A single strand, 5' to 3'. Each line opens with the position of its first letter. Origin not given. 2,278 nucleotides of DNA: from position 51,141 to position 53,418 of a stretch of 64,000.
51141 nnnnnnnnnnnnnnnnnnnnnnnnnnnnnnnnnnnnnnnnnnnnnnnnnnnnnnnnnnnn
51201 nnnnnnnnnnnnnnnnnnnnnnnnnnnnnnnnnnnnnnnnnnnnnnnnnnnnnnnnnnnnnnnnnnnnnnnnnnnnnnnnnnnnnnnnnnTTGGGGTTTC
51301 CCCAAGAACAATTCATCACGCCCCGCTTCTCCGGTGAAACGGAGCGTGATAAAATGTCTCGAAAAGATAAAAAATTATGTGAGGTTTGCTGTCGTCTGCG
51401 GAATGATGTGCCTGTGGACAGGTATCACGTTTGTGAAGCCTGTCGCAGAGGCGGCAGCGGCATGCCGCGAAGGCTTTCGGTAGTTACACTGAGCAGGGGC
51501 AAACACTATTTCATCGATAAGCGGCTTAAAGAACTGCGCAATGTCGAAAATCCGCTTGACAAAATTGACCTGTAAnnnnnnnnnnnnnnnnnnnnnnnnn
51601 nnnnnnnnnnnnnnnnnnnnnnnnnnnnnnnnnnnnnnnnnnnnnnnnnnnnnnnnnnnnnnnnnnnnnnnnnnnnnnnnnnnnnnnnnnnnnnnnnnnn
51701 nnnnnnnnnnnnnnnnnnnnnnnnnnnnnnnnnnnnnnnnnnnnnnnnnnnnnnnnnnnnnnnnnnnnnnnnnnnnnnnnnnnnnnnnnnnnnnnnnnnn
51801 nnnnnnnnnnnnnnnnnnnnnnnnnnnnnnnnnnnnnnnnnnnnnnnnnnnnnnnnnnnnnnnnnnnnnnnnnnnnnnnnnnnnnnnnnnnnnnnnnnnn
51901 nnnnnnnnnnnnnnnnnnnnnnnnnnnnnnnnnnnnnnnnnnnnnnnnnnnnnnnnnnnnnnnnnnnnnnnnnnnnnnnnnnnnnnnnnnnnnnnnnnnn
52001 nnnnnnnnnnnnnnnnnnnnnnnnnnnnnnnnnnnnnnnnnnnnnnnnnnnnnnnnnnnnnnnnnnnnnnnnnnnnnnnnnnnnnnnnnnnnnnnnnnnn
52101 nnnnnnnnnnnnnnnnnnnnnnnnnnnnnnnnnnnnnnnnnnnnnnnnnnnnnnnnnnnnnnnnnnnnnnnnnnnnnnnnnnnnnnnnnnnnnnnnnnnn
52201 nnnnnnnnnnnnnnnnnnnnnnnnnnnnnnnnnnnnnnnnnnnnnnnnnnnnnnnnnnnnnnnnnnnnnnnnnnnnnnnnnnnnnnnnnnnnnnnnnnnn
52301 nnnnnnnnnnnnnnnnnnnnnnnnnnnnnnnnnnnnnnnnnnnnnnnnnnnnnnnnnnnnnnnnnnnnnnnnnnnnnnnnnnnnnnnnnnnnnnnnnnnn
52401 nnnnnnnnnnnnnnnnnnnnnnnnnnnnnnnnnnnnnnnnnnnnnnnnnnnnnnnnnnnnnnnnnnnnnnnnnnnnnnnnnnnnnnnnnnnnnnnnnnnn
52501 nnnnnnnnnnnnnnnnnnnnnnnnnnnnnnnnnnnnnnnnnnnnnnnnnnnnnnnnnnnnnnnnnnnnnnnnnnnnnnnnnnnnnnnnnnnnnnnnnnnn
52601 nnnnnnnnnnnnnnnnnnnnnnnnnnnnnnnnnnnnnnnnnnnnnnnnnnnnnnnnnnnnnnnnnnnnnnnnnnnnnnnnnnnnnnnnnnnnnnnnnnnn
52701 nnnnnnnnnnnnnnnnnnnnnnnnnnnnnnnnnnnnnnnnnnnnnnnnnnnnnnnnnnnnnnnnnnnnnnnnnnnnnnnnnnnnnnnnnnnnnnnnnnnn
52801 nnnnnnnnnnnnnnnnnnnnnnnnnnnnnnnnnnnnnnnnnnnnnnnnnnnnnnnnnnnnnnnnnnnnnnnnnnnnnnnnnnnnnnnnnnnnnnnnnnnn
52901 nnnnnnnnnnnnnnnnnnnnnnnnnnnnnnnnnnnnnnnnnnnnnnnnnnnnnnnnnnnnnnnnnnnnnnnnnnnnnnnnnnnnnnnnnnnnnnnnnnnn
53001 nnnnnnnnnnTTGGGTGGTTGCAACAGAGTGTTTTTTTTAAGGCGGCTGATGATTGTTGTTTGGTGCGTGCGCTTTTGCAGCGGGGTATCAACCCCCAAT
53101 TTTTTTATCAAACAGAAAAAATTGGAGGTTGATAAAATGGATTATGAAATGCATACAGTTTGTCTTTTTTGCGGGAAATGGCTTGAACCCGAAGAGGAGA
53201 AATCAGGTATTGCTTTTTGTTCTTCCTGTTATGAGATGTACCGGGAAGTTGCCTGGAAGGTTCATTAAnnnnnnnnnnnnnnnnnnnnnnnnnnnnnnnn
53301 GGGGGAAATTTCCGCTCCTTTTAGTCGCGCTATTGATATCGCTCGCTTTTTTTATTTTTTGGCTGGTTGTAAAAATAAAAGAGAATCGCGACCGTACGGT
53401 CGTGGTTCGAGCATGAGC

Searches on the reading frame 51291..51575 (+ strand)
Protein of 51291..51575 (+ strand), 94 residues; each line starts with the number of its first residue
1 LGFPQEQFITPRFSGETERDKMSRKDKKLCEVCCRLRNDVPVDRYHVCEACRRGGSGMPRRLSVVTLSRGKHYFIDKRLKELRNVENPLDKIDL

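Call 3: search_protein_families(library=pfam, proteins=[window:51291-51575:+], max_evalue=1)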
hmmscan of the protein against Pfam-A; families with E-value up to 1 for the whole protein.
window:51291-51575:+ (94 aa): 0 families

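Call 5: search_protein_families(library=ncbifam, proteins=[window:51291-51575:+], max_evalue=1)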
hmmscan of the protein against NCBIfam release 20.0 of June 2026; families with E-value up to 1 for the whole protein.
window:51291-51575:+ (94 aa): 0 families

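Call 6: search_protein_families(library=phrogs, proteins=[window:51291-51575:+], max_evalue=1)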
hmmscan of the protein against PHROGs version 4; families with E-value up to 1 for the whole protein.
window:51291-51575:+ (94 aa): 1 family
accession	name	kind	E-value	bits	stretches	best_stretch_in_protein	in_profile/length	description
phrog_696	-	head and packaging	0.4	11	1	72-90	114-132/263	major head protein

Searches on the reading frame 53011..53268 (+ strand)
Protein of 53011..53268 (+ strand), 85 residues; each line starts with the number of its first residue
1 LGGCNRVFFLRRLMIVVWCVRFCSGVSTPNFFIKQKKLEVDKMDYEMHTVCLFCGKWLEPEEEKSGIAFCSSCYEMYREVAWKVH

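Call 45: search_protein_families(library=pfam, proteins=[window:53011-53268:+], max_evalue=0.01)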
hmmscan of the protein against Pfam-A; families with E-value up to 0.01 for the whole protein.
window:53011-53268:+ (85 aa): 1 family
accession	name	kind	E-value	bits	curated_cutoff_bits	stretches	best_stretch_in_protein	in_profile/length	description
PF11238.13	DUF3039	-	0.0085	16.3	22.7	0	49-79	25-55/56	Protein of unknown function (DUF3039)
